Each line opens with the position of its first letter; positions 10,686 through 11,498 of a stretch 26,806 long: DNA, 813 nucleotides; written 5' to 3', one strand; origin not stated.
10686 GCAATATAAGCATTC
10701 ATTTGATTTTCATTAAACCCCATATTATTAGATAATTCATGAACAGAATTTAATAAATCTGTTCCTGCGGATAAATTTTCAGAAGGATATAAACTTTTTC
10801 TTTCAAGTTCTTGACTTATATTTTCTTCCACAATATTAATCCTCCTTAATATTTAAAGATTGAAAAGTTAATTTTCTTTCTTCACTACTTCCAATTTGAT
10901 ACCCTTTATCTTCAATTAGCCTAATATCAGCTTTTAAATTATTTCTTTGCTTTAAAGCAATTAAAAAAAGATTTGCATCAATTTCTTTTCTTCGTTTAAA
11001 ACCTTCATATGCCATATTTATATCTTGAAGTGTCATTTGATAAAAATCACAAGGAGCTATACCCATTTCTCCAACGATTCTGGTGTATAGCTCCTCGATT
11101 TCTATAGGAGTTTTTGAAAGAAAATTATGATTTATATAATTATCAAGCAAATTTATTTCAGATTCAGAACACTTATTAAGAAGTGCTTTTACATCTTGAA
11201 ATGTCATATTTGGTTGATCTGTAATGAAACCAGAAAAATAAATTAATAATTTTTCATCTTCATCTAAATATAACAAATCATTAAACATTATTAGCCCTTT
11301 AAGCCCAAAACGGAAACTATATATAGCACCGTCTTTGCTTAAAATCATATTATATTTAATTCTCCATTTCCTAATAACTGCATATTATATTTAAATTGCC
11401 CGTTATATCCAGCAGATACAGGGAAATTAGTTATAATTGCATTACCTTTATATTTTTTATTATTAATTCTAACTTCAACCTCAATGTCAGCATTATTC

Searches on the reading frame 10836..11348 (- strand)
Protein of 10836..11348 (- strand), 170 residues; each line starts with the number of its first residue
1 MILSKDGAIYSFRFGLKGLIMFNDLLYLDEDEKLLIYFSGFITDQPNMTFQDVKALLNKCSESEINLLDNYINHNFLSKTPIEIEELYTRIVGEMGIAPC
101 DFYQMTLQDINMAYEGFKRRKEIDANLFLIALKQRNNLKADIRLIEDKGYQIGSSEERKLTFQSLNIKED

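Call 5: search_protein_families(library=pfam, max_evalue=0.1, proteins=[window:10836-11348:-])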
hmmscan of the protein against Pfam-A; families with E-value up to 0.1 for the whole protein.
window:10836-11348:- (170 aa): 0 families

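Call 6: search_protein_families(library=phrogs, max_evalue=0.01, proteins=[window:10836-11348:-])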
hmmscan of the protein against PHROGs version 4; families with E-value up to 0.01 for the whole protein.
window:10836-11348:- (170 aa): 0 families

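Call 7: find_encoding_contigs(protein=window:10836-11348:-, flank=10000, max_places=10)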
Protein window:10836-11348:- (170 aa): no gene with exactly this product is on record in the collection.

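Call 9: find_related_loci(query=window:10836-11348:-, collection=viral_contigs, flank=10000)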
Query window:10836-11348:- (170 aa) in viral_contigs; peptide patterns used: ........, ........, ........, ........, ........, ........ (x = any residue, [..] = any of these).
12 stretches matched a pattern, but none encodes a relative of the query by tblastn (E <= 1e-3).

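Call 19: find_homologous_proteins(query=window:10836-11348:-, max_evalue=0.001)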
Query window:10836-11348:- (170 aa): 12 proteins with E <= 0.001 among 40 candidates.
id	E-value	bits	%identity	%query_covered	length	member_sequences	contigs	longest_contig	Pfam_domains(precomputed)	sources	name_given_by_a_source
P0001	1.6e-105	368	100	100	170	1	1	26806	-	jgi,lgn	jgi:hypothetical protein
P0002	3.8e-83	295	82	100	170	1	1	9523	-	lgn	-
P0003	3.2e-72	260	69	100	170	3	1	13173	-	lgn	-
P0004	6.3e-71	256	71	100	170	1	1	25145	-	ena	-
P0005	3.7e-68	247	68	100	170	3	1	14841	-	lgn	-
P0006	2.1e-67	244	68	100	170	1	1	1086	-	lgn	-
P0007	2.8e-61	224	65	100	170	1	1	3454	-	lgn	-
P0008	1.1e-33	135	45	99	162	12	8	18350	-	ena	-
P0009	4.4e-28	116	42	98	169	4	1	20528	-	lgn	-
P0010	1.6e-24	105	42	94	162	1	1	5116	-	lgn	-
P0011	3.6e-24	104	42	95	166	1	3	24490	-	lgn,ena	-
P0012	3.7e-24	104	42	93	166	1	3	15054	-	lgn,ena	-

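Call 21: find_encoding_contigs(protein=P0004, flank=10000, max_places=3)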
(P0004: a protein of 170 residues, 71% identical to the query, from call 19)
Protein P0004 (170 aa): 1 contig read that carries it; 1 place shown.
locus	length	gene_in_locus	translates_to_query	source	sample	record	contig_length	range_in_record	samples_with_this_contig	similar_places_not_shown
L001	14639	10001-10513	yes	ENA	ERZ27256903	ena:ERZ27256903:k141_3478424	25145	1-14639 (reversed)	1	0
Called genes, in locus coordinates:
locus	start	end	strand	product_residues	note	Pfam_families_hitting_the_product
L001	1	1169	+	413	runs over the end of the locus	PF04466:Terminase_3, PF03237:Terminase_6N, PF17288:Terminase_3C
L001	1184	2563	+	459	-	PF05133:SPP1_portal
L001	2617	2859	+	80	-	-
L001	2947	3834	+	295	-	-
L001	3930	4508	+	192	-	PF14265:DUF4355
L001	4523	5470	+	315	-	-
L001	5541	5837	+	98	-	PF05135:Phage_connect_1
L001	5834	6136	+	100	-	-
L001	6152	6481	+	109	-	-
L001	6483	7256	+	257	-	-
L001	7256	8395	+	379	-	-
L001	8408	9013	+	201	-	-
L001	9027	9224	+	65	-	-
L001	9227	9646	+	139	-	PF11367:Tail_completion_gp17 (faint)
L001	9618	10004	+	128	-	PF06199:Phage_tail_2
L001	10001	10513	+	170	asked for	-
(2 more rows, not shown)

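Call 22: find_encoding_contigs(protein=P0011, flank=10000, max_places=3)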
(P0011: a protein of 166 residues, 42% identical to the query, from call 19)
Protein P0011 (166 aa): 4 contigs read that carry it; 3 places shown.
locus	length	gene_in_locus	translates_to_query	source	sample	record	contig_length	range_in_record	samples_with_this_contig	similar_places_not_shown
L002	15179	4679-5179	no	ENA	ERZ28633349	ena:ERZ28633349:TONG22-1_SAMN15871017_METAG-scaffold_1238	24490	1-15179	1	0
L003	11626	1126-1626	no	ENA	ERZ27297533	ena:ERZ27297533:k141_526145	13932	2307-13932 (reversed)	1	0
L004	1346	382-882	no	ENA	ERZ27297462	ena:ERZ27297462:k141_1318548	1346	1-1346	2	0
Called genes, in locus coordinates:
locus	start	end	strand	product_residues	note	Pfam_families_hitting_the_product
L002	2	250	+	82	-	?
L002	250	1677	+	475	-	PF01391:Collagen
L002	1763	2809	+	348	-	-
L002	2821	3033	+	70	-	-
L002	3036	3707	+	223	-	-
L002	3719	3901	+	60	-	-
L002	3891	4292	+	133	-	-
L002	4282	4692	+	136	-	PF06199:Phage_tail_2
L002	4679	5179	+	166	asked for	-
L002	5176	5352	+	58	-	-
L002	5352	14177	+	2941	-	-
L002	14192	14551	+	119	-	PF22768:SPP1_Dit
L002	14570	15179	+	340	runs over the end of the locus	PF06605:Prophage_tail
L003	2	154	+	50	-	?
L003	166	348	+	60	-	-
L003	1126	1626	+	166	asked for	-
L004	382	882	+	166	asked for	-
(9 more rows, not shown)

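Call 23: find_encoding_contigs(protein=P0009, flank=10000, max_places=3)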
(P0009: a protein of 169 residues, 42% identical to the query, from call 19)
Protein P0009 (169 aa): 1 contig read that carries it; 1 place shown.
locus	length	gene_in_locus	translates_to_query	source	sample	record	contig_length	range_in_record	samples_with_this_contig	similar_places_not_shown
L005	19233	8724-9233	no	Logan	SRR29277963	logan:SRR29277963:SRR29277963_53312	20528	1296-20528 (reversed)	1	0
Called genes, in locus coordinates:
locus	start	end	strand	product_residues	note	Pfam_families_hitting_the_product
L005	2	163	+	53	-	?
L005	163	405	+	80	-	-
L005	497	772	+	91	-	-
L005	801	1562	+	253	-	PF04233:Phage_Mu_F (faint)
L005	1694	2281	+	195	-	PF14265:DUF4355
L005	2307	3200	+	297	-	PF25209:Phage_capsid_4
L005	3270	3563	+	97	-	PF05135:Phage_connect_1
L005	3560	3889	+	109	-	-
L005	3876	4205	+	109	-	-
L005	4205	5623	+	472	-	PF01391:Collagen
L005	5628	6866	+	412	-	-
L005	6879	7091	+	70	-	-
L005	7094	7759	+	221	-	-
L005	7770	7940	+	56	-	-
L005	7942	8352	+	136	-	-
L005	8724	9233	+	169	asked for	-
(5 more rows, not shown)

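Call 32: find_encoding_contigs(protein=P0008, flank=10000, max_places=4)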
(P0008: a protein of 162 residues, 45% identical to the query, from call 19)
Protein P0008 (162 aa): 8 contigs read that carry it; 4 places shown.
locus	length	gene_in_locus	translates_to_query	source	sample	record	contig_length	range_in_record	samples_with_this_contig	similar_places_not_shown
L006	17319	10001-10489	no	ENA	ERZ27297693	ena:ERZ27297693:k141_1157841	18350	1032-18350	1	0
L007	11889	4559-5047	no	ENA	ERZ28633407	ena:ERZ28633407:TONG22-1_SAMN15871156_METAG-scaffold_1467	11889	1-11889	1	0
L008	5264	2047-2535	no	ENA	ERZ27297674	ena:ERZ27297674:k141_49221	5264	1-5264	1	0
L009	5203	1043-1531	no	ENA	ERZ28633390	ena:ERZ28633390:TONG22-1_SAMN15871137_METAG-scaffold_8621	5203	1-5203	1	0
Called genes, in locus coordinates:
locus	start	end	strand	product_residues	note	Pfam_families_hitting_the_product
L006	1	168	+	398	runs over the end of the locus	?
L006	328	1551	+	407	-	PF05133:SPP1_portal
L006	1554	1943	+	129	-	-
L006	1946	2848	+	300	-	-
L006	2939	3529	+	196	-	PF14265:DUF4355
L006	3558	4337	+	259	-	PF25209:Phage_capsid_4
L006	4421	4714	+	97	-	PF05135:Phage_connect_1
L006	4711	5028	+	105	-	-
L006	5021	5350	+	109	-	-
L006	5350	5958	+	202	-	PF01391:Collagen (weak)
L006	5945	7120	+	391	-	-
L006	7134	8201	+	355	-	-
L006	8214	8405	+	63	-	-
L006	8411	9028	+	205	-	-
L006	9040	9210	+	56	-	-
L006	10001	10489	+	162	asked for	-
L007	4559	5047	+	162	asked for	-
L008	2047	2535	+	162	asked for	-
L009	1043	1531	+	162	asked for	-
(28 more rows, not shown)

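Call 33: find_encoding_contigs(protein=P0005, flank=10000, max_places=2)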
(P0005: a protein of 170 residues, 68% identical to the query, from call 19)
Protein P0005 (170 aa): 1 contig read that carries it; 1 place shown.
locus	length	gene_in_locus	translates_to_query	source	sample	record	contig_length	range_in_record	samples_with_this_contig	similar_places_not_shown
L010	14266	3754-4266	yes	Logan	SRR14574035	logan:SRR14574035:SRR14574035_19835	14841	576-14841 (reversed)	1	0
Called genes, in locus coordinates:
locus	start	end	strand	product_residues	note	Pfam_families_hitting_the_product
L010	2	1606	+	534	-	?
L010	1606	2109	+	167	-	-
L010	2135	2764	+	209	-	-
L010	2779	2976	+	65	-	-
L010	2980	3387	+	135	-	-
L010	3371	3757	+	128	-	PF06199:Phage_tail_2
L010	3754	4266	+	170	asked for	-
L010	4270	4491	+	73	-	-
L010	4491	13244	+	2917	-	-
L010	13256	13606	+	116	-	PF22768:SPP1_Dit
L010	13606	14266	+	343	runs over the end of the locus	PF06605:Prophage_tail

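Call 44: search_protein_families(library=pfam, alignment_id=A1, max_evalue=10)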
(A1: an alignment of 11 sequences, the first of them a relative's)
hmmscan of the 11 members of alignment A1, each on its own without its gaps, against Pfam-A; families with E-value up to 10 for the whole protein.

A. member 1, P0001 (170 aa): 0 families

B. families by the number of members that match (of 11 scanned): 11 families
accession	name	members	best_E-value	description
PF09550.16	Phage_TAC_6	4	0.055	Phage tail assembly chaperone protein, TAC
PF12363.14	Phage_TAC_12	3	0.0096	Phage tail assembly chaperone protein, TAC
PF04221.18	RelB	1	0.045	RelB antitoxin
PF25605.1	Phage_80a_gp11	1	0.061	Phage 80a gp11 protein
PF11463.14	R-HINP1I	1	0.07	R.HinP1I restriction endonuclease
PF20289.3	MComp1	1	0.072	ABC-three component (ABC-3C) system Middle Component 1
PF13159.12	DUF3994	1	0.11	Domain of unknown function (DUF3994)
PF03800.19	Nuf2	1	0.11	Nuf2 family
PF21556.3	AceES-2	1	0.14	Excretory-secretory protein 2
PF11265.14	Med25_VWA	1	0.17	Mediator complex subunit 25 von Willebrand factor type A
PF25227.1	DUF7845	1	0.23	Domain of unknown function (DUF7845)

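Call 45: search_solved_structures(query=A1, max_evalue=10)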
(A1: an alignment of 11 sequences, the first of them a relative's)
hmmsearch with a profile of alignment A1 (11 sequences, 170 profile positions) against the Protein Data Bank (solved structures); distinct sequences matched with E-value up to 10: 3.
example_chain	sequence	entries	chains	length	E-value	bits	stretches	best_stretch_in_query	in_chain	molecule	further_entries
3dwl_G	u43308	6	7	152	0.22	14.8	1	16-79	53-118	Actin-related protein 2/3 complex subunit 5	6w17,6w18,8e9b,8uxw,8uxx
1hyb_A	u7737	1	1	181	1.8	11.8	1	49-112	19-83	NICOTINAMIDE MONONUCLEOTIDE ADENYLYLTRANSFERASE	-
1m8k_A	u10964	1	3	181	1.8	11.8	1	49-112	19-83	Nicotinamide-nucleotide Adenylyltransferase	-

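Call 46: search_protein_families(library=phrogs, max_evalue=1, proteins=[window:10836-11348:-, P0008, P0011])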
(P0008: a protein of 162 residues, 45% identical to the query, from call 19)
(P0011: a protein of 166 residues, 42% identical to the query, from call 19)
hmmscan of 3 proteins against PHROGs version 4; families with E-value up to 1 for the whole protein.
window:10836-11348:- (170 aa): 4 families
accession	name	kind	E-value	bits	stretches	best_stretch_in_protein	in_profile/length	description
phrog_2066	-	unknown function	0.011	17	1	94-123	4-33/112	-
phrog_16333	-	unknown function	0.13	13.7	1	92-121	3-32/92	-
phrog_1439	-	unknown function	0.14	13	1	21-69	25-71/139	-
phrog_18467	-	unknown function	0.2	12.9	1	95-121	1-27/50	-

P0008 (162 aa): 4 families
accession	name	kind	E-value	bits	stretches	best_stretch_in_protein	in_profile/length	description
phrog_2066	-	unknown function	0.015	16.5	1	88-119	4-35/112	-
phrog_9167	-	unknown function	0.13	13.6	1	49-80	16-47/54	-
phrog_21563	-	unknown function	0.14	13.5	1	105-145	22-61/62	-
phrog_11078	-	unknown function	0.22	12.6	0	44-57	20-33/67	-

P0011 (166 aa): 4 families
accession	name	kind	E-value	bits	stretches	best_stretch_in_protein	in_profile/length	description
phrog_2066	-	unknown function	0.0025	19.1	1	91-122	4-35/112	-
phrog_16333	-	unknown function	0.036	15.5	1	89-118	3-32/92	-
phrog_19318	-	unknown function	0.22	12.8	1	91-126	6-41/105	-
phrog_26786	-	unknown function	0.27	12.5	1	102-145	48-91/94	-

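Call 55: predict_structure(alignment_id=A1)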
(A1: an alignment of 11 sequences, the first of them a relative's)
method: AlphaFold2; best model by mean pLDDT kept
length: 170 residues; sequences in the alignment: 11
mean_pLDDT: 82.7   pTM: 0.67
mean pLDDT of the five models: 82.7, 82.5, 78.8, 75.2, 56.2
residues with pLDDT >= 90: 79; 70-90: 64; 50-70: 16; < 50: 11
segments of 3 or more residues with pLDDT < 50: 143-152
pLDDT, mean of each block of 10 residues (from residue 1): 87 92 85 93 92 93 94 90 92 90 91 87 78 69 46 60 67
secondary structure, 60 per line:
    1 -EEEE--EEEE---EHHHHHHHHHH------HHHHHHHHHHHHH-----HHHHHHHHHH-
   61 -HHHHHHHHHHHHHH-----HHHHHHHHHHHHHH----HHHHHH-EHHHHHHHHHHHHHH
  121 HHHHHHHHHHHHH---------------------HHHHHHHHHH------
elements in order: E2-5 E8-11 H16-25 H32-44 H50-59 H62-75 H81-94 H99-104 H107-133 H155-164

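Call 59: fold_search(model_id=the predicted structure, library=viral)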
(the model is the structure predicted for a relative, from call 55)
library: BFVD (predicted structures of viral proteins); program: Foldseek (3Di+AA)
matches with E <= 10: 170; with E <= 0.001: 1
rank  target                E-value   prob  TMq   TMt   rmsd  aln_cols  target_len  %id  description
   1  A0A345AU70            8.1e-05  1.00  0.54  0.45  15.2       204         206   15  Tail assembly protein [Paenibacillus phage Saudage]
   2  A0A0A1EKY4            1.2e-03  1.00  0.35  0.24  19.4       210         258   12  (no name in the UniProt tables at hand)
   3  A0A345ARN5            4.4e-03  1.00  0.46  0.41  10.9       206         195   14  Tail assembly protein [Paenibacillus phage Wanderer]
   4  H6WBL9                6.3e-03  1.00  0.47  0.42   9.7       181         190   10  Uncharacterized protein [Rhodobacter phage RcapNL]
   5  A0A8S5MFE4            4.6e-02  0.90  0.41  0.39  10.8       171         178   13  Uncharacterized protein (Fragment) [Siphoviridae sp. ctWuM9]
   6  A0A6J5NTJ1            9.5e-02  0.14  0.18  0.16  18.2       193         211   13  Uncharacterized protein [uncultured Caudovirales phage]
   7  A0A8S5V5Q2            1.2e-01  0.54  0.24  0.34   9.3       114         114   18  Tail assembly chaperone protein [Myoviridae sp. ct4uh47]
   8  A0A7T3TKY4            1.3e-01  0.80  0.46  0.41  12.5       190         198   11  Uncharacterized protein [Serratia phage vB_SmaS_Rovert]
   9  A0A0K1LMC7            1.4e-01  0.72  0.34  0.24  12.6       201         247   11  (no name in the UniProt tables at hand)
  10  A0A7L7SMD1            1.6e-01  0.33  0.26  0.30  17.6       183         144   11  (no name in the UniProt tables at hand)
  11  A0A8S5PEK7            1.7e-01  0.91  0.36  0.48  14.2       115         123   20  Tail assembly chaperone protein [Siphoviridae sp. cthL03]
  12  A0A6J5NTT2            1.9e-01  0.72  0.33  0.46  11.1       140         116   13  Uncharacterized protein [uncultured Caudovirales phage]
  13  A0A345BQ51            2.2e-01  0.44  0.37  0.37  15.4       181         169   10  (no name in the UniProt tables at hand)
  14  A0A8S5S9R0            2.2e-01  0.20  0.26  0.18  18.3       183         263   15  Uncharacterized protein [Phage sp. ctGns7]
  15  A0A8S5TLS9            2.5e-01  0.77  0.35  0.51   8.8       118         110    8  Uncharacterized protein [Siphoviridae sp. ctTIi48]
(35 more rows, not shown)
